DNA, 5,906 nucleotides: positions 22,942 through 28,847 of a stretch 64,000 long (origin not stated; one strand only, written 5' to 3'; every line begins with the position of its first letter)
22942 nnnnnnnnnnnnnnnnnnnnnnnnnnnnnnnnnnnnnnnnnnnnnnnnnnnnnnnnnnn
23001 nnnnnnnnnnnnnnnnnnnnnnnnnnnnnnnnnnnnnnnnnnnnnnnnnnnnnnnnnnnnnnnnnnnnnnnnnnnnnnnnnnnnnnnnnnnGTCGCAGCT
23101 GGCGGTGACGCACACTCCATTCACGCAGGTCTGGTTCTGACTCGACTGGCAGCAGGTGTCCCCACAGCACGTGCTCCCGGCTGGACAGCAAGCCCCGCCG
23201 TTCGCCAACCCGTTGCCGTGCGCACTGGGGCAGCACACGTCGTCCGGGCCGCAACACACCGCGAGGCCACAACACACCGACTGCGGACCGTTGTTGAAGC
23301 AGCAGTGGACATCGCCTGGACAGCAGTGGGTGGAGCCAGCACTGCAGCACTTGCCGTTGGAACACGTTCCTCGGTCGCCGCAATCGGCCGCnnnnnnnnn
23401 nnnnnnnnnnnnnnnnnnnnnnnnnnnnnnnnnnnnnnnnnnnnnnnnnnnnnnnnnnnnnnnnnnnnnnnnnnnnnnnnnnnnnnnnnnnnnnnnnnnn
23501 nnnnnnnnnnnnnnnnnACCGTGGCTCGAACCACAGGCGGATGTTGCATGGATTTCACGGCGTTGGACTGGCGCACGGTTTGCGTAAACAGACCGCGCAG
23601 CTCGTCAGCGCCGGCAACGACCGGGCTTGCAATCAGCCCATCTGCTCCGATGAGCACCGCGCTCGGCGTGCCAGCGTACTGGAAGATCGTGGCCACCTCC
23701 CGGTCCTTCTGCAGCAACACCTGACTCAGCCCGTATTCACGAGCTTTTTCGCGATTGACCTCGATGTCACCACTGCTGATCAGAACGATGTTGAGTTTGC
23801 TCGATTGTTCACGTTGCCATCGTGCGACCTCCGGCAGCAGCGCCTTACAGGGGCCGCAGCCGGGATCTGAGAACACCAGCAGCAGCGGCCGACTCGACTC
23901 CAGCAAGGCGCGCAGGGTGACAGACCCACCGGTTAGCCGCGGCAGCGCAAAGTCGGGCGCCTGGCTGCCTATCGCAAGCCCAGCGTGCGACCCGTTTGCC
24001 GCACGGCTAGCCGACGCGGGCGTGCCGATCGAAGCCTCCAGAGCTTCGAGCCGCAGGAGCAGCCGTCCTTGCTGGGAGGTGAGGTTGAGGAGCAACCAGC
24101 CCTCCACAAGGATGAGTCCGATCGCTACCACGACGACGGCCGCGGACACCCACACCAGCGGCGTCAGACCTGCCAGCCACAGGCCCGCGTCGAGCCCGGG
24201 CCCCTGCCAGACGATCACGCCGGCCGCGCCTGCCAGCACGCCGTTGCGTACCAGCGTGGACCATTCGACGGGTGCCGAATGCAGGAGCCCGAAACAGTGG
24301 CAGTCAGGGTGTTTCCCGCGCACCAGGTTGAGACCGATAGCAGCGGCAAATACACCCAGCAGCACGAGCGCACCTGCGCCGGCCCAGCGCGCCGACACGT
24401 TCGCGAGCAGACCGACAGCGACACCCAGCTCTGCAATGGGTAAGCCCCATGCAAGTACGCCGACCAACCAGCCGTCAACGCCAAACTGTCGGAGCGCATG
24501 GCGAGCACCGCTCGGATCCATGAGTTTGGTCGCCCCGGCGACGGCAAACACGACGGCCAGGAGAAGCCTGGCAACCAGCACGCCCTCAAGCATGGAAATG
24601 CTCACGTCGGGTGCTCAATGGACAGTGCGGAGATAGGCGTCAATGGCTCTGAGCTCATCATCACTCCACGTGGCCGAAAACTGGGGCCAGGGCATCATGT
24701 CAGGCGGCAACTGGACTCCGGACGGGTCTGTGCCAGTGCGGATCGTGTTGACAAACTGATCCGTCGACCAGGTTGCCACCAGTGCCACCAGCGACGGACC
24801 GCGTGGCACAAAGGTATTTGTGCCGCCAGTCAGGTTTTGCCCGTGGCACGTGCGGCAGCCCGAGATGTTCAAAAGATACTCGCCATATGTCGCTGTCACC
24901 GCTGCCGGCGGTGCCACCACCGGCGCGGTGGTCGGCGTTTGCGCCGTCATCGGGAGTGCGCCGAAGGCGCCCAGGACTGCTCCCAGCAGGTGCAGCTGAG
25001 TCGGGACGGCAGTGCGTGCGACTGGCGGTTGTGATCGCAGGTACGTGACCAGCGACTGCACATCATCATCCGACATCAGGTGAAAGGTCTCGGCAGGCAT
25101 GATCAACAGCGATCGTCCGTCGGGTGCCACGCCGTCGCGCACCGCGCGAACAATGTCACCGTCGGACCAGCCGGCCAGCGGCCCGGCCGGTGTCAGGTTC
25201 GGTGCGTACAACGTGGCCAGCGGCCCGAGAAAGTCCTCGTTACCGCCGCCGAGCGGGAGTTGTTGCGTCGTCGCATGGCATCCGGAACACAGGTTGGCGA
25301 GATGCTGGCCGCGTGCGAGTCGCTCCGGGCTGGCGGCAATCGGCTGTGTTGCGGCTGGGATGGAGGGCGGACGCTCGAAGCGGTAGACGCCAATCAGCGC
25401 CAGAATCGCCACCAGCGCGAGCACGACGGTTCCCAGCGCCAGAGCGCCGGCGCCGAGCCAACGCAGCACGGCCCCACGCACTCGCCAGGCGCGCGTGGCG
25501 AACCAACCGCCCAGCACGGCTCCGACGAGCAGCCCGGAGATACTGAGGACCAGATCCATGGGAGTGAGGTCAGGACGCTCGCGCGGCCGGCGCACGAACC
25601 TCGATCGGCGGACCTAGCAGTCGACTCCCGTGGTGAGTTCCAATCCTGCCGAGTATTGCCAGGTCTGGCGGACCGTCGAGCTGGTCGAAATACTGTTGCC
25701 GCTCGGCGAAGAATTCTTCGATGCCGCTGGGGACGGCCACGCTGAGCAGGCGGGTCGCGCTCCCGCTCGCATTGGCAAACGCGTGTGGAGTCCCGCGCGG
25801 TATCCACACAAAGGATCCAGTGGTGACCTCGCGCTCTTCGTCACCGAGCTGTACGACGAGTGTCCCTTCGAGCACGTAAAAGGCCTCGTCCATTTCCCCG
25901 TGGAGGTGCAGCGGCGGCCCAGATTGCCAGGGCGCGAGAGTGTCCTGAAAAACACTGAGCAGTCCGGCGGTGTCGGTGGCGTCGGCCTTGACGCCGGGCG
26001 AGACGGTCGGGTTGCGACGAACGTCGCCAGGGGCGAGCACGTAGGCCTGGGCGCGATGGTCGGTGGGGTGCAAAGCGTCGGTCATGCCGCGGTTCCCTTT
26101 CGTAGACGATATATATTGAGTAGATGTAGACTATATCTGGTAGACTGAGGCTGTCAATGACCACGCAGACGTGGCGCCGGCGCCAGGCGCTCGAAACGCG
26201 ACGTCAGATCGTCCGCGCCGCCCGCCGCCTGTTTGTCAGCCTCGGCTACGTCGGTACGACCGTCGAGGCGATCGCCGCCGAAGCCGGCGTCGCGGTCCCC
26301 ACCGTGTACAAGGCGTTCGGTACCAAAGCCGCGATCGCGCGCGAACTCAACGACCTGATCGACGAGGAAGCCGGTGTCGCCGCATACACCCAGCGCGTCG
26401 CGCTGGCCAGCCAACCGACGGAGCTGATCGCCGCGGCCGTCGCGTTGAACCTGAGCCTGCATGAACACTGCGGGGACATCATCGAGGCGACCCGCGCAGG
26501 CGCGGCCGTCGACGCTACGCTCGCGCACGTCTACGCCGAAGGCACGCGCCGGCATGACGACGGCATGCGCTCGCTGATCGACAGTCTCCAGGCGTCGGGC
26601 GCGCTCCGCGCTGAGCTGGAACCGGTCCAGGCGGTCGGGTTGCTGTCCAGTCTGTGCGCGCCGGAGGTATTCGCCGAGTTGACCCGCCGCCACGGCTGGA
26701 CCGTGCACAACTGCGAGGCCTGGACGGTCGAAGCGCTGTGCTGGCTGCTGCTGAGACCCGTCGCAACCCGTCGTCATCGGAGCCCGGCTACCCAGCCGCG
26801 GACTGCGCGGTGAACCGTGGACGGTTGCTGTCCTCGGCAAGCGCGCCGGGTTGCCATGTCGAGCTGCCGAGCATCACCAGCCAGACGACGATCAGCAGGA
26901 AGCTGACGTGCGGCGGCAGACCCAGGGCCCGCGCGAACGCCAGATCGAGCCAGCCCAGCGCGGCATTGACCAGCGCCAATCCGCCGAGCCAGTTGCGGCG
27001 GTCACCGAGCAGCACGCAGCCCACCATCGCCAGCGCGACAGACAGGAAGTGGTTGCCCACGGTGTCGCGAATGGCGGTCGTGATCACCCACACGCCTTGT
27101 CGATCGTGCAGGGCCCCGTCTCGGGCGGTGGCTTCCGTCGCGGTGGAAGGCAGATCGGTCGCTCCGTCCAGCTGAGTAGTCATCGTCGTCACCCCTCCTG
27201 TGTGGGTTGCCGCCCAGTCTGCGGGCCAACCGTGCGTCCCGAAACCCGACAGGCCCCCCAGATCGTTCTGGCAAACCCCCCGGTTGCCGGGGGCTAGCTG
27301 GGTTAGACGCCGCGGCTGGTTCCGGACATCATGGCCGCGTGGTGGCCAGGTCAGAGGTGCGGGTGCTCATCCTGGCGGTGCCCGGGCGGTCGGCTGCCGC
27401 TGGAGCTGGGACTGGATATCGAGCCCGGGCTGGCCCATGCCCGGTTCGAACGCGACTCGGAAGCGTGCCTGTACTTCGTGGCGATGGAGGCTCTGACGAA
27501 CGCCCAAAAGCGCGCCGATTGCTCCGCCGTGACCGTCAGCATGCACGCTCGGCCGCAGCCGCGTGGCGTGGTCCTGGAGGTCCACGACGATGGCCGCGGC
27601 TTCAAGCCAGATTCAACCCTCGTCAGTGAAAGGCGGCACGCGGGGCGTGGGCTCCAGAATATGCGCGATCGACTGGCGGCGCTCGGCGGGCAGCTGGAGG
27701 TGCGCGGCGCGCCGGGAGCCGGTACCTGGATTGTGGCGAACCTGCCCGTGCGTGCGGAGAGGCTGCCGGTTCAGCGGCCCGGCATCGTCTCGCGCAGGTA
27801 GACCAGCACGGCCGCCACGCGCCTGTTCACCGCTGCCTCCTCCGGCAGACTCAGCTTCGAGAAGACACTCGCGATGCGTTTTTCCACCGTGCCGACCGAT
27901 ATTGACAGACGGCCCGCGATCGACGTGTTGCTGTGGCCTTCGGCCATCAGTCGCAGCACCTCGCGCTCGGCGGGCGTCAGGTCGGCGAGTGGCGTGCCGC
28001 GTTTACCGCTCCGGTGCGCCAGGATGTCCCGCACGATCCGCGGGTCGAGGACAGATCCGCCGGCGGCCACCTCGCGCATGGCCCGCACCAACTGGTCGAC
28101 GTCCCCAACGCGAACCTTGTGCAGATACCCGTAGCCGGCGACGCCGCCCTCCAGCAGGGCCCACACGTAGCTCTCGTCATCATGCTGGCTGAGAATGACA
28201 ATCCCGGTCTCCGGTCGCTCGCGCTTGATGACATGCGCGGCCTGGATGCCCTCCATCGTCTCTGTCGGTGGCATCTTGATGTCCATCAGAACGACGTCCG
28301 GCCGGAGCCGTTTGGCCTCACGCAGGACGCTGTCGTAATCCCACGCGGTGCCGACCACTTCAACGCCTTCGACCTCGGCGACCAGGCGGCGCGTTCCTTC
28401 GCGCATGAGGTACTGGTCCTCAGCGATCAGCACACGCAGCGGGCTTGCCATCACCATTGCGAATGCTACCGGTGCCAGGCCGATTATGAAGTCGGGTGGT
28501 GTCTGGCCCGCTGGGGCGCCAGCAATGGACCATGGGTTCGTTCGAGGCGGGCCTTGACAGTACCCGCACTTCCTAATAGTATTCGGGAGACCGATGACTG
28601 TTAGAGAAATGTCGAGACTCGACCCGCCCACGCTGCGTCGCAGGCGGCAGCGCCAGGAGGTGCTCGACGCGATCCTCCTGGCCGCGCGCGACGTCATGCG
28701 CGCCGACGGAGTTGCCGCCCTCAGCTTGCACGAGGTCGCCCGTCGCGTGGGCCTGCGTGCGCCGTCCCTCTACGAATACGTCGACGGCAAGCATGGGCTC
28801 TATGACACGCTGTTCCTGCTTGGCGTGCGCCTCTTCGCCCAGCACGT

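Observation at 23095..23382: Granulin-like paired-cysteine (CC) ladder in a bacterial secreted protein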

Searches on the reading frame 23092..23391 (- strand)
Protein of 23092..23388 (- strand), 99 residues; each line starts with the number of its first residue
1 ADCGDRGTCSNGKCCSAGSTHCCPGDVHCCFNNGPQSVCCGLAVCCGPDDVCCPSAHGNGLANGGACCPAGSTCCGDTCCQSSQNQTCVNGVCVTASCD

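Call 19: search_solved_structures(query=window:23092-23388:-, max_evalue=10, show_alignments=5)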
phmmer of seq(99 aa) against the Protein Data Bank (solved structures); distinct sequences matched with E-value up to 10: 0.

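Call 61: predict_structure(alignment_id=A3)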
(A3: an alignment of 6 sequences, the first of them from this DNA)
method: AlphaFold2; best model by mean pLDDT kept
length: 100 residues; sequences in the alignment: 6
mean_pLDDT: 75.3   pTM: 0.55
mean pLDDT of the five models: 75.3, 74.5, 71.5, 67.7, 63.1
residues with pLDDT >= 90: 0; 70-90: 78; 50-70: 15; < 50: 7
segments of 3 or more residues with pLDDT < 50: 59-64
pLDDT, mean of each block of 10 residues (from residue 1): 66 74 78 82 80 70 61 83 85 74
secondary structure, 60 per line:
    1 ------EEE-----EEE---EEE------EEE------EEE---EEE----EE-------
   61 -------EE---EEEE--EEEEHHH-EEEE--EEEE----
elements in order: E7-9 E15-17 E21-23 E30-32 E39-41 E45-47 E73-76 E79-82 E87-90 E93-96

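Call 63: fold_search(model_id=the predicted structure, library=pdb)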
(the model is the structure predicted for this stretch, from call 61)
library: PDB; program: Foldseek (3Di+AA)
matches with E <= 10: 6; with E <= 0.001: 0
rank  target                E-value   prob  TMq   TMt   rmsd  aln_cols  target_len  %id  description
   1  2jih_B                5.0e+00  0.02  0.18  0.09   7.9        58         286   26  Crystal Structure of Human ADAMTS-1 catalytic Domain and Cysteine- Rich Domain (complex-form) (released 2008-01-15)
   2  8oz3_C                6.1e+00  0.03  0.18  0.15   7.2        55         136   20  Crystal structure of scFv ATOR 1017 bound to human 4-1BB (released 2024-03-13)
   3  7yk4_A                7.4e+00  0.01  0.14  0.16   8.9        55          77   20  ox40-antibody (released 2023-08-09)
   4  8ufb_V                7.9e+00  0.02  0.17  0.21   9.2        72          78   22  Eastern equine encephalitis virus (PE-6) VLP in complex with full-length VLDLR (asymmetric unit) (released 2024-01-17)
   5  8ezm_A                7.9e+00  0.02  0.18  0.12   8.7        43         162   23  Pfs25 in complex with transmission-reducing antibody AS01-63 (released 2023-08-16)
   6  8e1z_B                8.4e+00  0.01  0.17  0.12  11.9        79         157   19  Crystal structure of Plasmodium falciparum ookinete surface antigen Pfs28 (released 2022-11-30)

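Call 97: search_solved_structures(query=A3, max_evalue=10, show_alignments=2)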
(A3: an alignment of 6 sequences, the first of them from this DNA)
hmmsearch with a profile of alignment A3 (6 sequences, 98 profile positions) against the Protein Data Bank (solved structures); distinct sequences matched with E-value up to 10: 0.

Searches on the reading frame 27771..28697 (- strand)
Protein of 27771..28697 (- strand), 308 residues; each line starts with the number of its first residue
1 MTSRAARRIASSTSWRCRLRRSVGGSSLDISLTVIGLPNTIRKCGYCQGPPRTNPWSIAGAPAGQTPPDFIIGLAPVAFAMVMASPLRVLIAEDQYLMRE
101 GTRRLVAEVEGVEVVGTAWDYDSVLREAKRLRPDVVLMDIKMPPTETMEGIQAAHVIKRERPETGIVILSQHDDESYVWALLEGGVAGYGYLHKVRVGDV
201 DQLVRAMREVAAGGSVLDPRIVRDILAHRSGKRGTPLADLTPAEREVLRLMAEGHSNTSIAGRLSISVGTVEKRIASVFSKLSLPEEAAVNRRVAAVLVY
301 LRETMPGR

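Call 94: search_protein_families(library=pfam, proteins=[window:27771-28697:-], max_evalue=0.00001)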
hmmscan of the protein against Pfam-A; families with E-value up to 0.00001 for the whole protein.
window:27771-28697:- (308 aa): 3 families
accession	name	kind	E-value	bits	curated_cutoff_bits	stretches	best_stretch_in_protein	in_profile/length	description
PF00072.30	Response_reg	-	7e-18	65.3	30.2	1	89-189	1-96/111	Response regulator receiver domain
PF00196.25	GerE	-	4.8e-11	42.6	23.5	1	240-286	3-49/57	Bacterial regulatory proteins, luxR family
PF08281.18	Sigma70_r4_2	-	1.6e-06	28.1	25.7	1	237-276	8-48/54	Sigma-70, region 4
